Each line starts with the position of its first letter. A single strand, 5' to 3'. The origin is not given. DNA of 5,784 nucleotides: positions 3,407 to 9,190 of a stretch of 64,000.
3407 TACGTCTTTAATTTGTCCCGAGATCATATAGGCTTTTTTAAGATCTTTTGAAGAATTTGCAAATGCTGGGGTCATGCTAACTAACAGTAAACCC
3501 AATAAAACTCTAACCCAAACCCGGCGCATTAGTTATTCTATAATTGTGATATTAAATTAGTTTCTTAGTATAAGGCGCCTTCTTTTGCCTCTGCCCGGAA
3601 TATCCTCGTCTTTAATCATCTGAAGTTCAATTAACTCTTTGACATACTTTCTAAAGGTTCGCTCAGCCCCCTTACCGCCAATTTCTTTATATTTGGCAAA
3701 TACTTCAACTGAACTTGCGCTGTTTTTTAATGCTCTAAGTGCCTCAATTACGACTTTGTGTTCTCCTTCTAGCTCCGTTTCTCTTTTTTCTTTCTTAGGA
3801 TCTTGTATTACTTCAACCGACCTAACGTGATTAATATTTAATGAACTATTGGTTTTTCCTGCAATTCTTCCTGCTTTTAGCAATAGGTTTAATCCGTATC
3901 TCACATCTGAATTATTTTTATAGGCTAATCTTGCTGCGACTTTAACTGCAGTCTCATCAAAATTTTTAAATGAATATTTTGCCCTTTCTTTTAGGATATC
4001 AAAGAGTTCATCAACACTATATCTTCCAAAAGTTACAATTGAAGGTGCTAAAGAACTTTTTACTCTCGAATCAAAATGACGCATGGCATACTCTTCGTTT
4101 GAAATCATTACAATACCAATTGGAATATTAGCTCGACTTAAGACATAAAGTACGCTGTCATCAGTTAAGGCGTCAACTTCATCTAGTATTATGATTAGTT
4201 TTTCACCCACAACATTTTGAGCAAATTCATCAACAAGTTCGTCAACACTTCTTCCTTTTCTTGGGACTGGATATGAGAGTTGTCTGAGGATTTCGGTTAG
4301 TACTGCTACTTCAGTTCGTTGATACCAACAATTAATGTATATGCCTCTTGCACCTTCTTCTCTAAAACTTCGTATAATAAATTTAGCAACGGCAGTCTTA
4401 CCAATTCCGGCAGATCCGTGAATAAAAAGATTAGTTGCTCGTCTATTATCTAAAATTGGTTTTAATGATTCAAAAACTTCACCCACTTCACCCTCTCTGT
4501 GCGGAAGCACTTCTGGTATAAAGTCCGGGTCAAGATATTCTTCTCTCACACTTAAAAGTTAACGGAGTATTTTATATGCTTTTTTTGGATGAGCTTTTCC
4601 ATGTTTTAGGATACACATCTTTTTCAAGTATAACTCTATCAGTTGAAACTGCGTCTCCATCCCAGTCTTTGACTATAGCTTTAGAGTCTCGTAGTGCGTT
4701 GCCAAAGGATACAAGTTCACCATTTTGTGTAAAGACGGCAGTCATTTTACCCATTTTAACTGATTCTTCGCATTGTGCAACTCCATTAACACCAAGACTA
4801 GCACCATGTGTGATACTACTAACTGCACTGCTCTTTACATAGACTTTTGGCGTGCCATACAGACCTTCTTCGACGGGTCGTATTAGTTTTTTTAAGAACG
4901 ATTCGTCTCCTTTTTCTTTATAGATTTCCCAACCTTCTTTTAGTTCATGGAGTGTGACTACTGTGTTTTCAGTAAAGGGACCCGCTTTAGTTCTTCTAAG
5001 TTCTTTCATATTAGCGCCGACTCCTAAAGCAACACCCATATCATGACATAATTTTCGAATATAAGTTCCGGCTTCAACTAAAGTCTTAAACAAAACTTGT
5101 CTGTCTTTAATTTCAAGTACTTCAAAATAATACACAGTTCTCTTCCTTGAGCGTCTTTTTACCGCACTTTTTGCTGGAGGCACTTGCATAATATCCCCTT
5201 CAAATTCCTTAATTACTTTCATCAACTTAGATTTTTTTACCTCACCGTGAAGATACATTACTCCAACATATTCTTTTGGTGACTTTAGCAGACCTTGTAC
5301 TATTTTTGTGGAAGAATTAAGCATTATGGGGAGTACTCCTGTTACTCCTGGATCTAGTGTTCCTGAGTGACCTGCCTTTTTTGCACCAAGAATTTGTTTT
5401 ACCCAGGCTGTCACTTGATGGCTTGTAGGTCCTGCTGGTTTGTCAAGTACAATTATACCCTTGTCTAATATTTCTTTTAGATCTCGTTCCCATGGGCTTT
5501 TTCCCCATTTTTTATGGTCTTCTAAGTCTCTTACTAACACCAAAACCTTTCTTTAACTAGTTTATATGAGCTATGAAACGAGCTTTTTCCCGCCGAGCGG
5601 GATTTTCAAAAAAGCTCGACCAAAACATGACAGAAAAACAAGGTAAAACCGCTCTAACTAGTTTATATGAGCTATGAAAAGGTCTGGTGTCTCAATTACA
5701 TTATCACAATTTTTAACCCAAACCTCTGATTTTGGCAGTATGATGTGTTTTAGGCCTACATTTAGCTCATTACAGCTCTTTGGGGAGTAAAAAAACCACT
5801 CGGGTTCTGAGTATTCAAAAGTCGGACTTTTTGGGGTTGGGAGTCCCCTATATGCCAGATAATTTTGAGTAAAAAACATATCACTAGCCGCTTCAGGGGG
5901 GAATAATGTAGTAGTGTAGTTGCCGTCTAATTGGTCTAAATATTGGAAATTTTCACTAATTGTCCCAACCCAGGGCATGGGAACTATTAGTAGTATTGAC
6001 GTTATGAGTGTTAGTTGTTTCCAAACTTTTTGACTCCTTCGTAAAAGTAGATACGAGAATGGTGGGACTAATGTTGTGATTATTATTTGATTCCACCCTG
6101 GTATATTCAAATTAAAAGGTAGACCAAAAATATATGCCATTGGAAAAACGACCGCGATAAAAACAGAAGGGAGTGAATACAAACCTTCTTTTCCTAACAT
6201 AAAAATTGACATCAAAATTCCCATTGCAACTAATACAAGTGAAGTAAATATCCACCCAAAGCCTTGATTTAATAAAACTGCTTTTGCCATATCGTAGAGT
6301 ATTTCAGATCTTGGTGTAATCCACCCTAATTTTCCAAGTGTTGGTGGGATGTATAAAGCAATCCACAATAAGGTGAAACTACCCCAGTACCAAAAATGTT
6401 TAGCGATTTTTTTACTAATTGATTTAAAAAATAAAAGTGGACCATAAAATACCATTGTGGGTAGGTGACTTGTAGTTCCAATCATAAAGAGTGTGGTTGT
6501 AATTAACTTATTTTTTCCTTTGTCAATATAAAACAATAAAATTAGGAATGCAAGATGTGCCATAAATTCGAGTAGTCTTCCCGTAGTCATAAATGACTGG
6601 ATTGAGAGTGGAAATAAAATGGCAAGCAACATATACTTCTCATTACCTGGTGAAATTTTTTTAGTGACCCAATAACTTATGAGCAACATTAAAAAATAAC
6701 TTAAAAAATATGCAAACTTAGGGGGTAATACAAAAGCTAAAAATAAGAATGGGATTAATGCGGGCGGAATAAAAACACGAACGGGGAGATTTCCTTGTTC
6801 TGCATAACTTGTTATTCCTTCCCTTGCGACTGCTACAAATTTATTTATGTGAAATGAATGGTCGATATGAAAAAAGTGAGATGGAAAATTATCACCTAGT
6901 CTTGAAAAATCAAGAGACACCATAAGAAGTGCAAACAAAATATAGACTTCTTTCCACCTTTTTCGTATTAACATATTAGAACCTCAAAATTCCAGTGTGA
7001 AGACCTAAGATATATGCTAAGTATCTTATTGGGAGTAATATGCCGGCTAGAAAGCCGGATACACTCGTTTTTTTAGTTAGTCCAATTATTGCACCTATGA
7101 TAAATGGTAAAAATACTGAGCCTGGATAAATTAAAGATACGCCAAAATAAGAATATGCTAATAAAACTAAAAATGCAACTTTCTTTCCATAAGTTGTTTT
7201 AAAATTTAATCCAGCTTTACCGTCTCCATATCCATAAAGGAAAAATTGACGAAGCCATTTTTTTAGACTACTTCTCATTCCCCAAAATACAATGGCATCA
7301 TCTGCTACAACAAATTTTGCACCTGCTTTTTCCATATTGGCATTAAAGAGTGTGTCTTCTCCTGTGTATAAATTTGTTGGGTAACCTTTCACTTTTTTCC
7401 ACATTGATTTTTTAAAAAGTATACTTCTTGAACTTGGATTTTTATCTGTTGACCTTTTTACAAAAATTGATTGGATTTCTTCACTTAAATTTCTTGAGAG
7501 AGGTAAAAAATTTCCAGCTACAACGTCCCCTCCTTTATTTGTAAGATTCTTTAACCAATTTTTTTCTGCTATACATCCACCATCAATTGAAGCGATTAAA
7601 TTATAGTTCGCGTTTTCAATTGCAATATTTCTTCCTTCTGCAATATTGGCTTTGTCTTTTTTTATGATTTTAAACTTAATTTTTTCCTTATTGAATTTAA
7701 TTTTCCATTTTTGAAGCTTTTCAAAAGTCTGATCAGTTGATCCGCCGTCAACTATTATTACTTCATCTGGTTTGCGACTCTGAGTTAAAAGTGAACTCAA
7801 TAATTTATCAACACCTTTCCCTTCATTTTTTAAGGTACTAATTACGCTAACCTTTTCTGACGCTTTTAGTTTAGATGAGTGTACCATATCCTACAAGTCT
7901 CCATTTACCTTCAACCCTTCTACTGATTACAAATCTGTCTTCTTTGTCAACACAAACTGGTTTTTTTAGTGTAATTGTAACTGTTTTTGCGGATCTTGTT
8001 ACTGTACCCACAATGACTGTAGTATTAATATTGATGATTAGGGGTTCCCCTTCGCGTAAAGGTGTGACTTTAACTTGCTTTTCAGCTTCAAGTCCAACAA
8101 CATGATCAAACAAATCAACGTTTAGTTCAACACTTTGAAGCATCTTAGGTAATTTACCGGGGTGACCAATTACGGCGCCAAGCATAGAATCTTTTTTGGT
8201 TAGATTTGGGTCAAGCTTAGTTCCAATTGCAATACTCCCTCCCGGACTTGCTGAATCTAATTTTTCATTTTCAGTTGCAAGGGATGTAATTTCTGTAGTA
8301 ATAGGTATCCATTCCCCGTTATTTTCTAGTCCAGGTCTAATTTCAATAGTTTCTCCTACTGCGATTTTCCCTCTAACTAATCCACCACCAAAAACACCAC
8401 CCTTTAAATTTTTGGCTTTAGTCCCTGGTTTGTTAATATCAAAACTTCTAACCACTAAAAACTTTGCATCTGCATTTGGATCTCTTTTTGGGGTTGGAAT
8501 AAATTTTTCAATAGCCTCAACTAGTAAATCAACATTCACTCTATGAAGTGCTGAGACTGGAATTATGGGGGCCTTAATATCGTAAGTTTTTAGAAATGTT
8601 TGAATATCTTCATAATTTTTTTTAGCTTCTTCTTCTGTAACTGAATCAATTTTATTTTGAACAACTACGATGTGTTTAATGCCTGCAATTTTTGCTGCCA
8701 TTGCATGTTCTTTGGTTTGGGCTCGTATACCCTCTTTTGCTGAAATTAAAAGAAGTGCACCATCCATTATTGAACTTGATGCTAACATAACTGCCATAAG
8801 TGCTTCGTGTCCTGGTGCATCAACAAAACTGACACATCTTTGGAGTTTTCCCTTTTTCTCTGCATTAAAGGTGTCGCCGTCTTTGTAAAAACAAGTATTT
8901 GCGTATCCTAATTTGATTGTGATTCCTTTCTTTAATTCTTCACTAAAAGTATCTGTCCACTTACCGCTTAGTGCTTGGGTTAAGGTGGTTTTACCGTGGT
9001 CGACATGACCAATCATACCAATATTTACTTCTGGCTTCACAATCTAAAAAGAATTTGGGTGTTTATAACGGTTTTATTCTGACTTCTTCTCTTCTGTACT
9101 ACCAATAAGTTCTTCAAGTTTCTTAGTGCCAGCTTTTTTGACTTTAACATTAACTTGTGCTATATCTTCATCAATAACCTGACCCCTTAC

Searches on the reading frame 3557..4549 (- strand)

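Call 60: search_protein_families(library=pfam, proteins=[window:3557-4549:-], max_evalue=0.001)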
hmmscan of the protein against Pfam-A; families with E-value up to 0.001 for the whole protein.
window:3557-4549:- (330 aa): 8 families
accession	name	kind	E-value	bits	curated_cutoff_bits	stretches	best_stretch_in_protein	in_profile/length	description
PF13401.12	AAA_22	-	3.1e-13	50.6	27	1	37-148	4-120/130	AAA domain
PF22703.2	Cdc6_lid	-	8.4e-09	35.6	27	1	184-244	2-65/68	Cdc6 AAA+ ATPase-type lid domain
PF13191.12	AAA_16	-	1.2e-08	36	32.6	1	15-132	2-148/167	AAA ATPase domain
PF24883.2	NPHP3_N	-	6e-08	33.5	24.8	1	34-108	17-93/164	Nephrocystin 3, N-terminal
PF01637.24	ATPase_2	-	7.4e-06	26.4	33.2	1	27-129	9-123/225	ATPase domain predominantly from Archaea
PF00004.35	AAA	-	0.00015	22.6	21.2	1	42-131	2-72/131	ATPase family associated with various cellular activities (AAA)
PF00931.28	NB-ARC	-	0.00025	20.9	23.5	1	33-125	12-109/248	NB-ARC domain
PF07728.20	AAA_5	-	0.00063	20.2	22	0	40-137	1-86/139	AAA domain (dynein-related subfamily)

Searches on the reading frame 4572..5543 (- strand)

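Call 60: search_protein_families(library=pfam, proteins=[window:4572-5543:-], max_evalue=0.001)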
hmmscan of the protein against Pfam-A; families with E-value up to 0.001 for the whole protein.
window:4572-5543:- (323 aa): 6 families
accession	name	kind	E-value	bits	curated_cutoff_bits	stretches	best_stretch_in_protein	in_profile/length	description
PF01509.24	TruB_N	-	2.3e-26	93.4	27.3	2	49-102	1-54/149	TruB family pseudouridylate synthase (N terminal domain)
PF16198.10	TruB_C_2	-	1.1e-24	86.7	29.3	1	163-228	1-65/66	tRNA pseudouridylate synthase B C-terminal domain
PF08068.17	DKCLD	-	4e-12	46.5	27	1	10-44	23-57/58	DKCLD (NUC011) domain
PF01472.26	PUA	-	2e-10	40.9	24.8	1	232-304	1-73/74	PUA domain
PF21238.2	Pus10_C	-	1.1e-06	28.9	27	1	81-167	115-203/232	Pus10, C-terminal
PF03657.19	UPF0113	-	0.00032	21.4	23.8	0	233-291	1-61/73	UPF0113 PUA domain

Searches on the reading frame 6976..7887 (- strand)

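Call 60: search_protein_families(library=pfam, proteins=[window:6976-7887:-], max_evalue=0.001)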
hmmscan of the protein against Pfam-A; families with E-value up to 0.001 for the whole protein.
window:6976-7887:- (303 aa): 2 families
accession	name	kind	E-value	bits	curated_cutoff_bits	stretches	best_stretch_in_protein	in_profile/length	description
PF00535.33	Glycos_transf_2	-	1.4e-15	58.1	23.3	1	14-117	1-101/168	Glycosyl transferase family 2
PF10111.15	Glyco_tranf_2_2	-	3.5e-05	23.9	27.3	0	40-110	29-97/276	Glycosyltransferase like family 2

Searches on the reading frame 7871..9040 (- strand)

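Call 60: search_protein_families(library=pfam, proteins=[window:7871-9040:-], max_evalue=0.001)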
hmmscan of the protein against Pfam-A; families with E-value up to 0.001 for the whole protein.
window:7871-9040:- (389 aa): 5 families
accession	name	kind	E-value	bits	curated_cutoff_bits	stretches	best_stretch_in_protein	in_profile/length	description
PF00009.33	GTP_EFTU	-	2.4e-35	122.3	26.5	1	4-182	3-187/188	Elongation factor Tu GTP binding domain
PF09173.17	eIF2_C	-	2.2e-24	85.9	22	1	303-387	2-85/86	Initiation factor eIF2 gamma, C terminal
PF03144.31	GTP_EFTU_D2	-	2.7e-05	24.9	30.3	1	214-277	1-61/73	Elongation factor Tu domain 2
PF01926.29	MMR_HSR1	-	5.1e-05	23.8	21.9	1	7-127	2-111/113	50S ribosome-binding GTPase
PF10662.15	PduV-EutP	-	0.00038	20.7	21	0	7-27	4-24/143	Ethanolamine utilisation - propanediol utilisation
